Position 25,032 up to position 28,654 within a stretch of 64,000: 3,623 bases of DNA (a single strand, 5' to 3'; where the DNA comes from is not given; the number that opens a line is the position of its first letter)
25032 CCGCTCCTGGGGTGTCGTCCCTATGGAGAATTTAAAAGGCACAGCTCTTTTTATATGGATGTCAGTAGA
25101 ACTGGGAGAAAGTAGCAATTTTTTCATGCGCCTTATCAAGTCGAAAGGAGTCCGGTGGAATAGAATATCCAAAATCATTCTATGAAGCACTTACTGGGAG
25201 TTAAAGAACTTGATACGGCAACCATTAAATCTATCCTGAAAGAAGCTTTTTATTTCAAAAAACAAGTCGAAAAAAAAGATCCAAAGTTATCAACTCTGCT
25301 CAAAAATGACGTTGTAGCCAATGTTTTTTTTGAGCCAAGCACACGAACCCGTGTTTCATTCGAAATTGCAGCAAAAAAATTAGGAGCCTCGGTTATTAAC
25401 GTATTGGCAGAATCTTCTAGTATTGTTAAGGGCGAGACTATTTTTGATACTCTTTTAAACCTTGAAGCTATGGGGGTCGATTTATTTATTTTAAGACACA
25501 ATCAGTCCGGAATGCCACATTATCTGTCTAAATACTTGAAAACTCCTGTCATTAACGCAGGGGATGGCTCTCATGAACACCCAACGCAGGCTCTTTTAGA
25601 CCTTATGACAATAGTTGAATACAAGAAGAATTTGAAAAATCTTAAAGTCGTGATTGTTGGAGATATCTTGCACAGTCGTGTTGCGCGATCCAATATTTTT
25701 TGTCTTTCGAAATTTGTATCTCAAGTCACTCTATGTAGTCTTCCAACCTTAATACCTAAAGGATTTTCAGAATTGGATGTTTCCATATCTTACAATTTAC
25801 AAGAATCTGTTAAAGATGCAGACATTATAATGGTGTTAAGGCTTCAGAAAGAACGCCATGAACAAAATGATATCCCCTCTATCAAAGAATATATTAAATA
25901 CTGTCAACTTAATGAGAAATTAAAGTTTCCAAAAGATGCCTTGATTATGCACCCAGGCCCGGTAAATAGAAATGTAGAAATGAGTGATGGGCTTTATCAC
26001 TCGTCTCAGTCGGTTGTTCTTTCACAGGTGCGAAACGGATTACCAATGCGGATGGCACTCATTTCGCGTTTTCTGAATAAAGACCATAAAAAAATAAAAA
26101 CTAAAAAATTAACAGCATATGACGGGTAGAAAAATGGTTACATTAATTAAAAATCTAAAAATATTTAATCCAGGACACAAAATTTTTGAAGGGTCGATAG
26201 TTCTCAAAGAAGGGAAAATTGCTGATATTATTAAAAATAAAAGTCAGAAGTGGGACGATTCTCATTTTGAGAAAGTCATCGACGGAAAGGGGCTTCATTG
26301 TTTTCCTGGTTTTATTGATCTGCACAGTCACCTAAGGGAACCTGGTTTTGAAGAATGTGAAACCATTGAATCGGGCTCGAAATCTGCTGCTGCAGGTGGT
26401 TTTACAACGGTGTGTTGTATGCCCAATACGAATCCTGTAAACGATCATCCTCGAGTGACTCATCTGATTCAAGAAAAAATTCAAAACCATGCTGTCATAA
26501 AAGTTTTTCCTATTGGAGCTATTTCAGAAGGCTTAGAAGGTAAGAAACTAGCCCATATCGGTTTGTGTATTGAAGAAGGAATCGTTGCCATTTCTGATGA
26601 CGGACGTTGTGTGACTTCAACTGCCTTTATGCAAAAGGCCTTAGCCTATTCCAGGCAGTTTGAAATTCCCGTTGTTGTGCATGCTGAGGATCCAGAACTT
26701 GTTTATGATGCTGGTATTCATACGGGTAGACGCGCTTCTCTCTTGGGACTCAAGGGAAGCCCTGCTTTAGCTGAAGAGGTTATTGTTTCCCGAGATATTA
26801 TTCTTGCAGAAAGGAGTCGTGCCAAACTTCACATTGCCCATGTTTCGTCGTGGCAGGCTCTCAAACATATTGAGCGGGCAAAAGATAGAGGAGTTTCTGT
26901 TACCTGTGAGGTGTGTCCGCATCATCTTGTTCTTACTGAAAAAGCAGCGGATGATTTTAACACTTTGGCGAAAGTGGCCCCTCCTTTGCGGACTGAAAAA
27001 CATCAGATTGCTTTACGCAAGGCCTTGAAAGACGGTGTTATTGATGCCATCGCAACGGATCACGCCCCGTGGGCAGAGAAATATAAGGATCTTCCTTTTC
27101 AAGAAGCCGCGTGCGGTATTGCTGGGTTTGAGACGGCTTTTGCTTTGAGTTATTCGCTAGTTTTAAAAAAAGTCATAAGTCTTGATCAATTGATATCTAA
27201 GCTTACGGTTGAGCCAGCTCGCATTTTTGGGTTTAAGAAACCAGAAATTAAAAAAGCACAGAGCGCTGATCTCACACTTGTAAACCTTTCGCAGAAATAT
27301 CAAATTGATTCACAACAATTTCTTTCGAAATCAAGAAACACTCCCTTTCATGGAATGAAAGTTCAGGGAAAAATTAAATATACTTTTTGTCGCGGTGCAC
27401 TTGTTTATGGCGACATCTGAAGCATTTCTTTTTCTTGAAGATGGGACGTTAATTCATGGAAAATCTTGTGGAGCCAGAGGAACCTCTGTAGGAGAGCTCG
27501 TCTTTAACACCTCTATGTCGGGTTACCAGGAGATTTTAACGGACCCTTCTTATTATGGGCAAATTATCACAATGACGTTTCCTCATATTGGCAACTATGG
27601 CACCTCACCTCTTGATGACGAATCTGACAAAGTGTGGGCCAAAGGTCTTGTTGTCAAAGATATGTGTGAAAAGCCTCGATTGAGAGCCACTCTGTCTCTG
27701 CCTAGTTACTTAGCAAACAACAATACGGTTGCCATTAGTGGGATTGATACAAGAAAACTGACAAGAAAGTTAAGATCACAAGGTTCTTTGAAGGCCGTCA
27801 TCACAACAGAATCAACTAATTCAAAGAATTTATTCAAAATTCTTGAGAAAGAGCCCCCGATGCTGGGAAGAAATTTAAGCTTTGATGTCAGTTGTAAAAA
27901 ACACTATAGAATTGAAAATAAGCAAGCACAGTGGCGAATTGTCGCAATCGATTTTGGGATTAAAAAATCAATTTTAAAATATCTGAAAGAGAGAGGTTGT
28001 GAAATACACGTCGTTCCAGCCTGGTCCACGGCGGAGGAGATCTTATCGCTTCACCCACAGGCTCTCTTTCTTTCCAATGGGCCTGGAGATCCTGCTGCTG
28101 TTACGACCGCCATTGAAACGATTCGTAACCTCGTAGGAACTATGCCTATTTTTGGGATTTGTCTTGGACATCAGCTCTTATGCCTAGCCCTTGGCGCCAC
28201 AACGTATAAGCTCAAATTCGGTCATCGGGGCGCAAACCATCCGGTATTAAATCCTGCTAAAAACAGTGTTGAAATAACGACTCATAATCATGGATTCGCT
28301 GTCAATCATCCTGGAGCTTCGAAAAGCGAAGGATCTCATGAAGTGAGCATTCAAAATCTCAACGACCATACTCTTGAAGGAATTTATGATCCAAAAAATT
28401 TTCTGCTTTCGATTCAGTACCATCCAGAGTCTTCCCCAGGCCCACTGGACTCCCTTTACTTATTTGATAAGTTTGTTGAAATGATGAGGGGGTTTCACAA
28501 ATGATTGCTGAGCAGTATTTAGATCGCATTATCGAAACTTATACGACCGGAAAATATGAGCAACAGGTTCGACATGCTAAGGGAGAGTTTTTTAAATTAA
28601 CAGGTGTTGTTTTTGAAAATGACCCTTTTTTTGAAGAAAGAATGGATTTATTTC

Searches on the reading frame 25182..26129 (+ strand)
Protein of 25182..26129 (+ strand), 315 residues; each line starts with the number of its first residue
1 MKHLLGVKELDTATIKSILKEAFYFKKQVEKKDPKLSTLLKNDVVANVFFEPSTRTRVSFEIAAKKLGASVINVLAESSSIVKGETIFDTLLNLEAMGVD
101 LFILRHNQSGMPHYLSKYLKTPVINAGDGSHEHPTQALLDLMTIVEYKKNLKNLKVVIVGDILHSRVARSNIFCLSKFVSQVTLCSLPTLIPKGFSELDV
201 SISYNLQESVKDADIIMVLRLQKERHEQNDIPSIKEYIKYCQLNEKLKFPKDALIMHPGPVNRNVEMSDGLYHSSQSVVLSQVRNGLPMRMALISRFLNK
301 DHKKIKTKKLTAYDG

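Call 19: search_protein_families(library=pfam, proteins=[window:25182-26129:+], max_evalue=0.001)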
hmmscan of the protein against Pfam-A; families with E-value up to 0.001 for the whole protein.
window:25182-26129:+ (315 aa): 2 families
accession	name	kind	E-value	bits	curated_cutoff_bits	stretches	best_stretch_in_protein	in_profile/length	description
PF02729.26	OTCace_N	-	1.9e-44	151.7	29.9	1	2-146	1-148/148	Aspartate/ornithine carbamoyltransferase, carbamoyl-P binding domain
PF00185.30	OTCace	-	6.5e-22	78.7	29.4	1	152-295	1-155/157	Aspartate/ornithine carbamoyltransferase, Asp/Orn binding domain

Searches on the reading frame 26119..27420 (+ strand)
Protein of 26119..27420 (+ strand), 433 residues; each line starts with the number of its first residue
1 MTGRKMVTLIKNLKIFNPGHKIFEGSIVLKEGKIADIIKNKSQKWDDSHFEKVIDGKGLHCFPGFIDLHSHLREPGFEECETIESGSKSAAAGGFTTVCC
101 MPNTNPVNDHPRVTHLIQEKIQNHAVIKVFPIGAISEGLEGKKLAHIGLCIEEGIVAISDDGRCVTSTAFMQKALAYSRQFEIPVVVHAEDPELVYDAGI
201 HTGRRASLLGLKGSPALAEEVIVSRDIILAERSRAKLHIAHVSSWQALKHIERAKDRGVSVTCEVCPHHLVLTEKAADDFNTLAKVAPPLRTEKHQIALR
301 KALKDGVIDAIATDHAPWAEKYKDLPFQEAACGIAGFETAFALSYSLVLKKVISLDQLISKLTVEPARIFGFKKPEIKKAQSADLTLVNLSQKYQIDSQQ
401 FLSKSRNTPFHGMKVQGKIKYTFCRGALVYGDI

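Call 19: search_protein_families(library=pfam, proteins=[window:26119-27420:+], max_evalue=0.001)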
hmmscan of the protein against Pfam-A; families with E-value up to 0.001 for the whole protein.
window:26119-27420:+ (433 aa): 3 families
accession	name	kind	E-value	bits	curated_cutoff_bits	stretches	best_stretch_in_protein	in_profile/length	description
PF01979.26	Amidohydro_1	-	2.6e-26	93.1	25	1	62-429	3-345/345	Amidohydrolase family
PF07969.17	Amidohydro_3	-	3e-09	37.3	29.7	0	52-76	1-25/472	Amidohydrolase family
PF12890.13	DHOase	-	2.4e-08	34.6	21.2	1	62-244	5-139/142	Dihydro-orotase-like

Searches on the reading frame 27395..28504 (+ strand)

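Call 19: search_protein_families(library=pfam, proteins=[window:27395-28504:+], max_evalue=0.001)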
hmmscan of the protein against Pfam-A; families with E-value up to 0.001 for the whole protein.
window:27395-28504:+ (369 aa): 3 families
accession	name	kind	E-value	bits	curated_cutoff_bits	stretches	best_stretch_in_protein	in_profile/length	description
PF00988.28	CPSase_sm_chain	-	9.8e-50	168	27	1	12-136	1-126/126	Carbamoyl-phosphate synthase small chain, CPSase domain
PF00117.34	GATase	-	2.2e-48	164.9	22.8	1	184-363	2-190/190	Glutamine amidotransferase class-I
PF07722.19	Peptidase_C26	-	3.2e-07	30.8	20.5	1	248-345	104-219/219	Peptidase C26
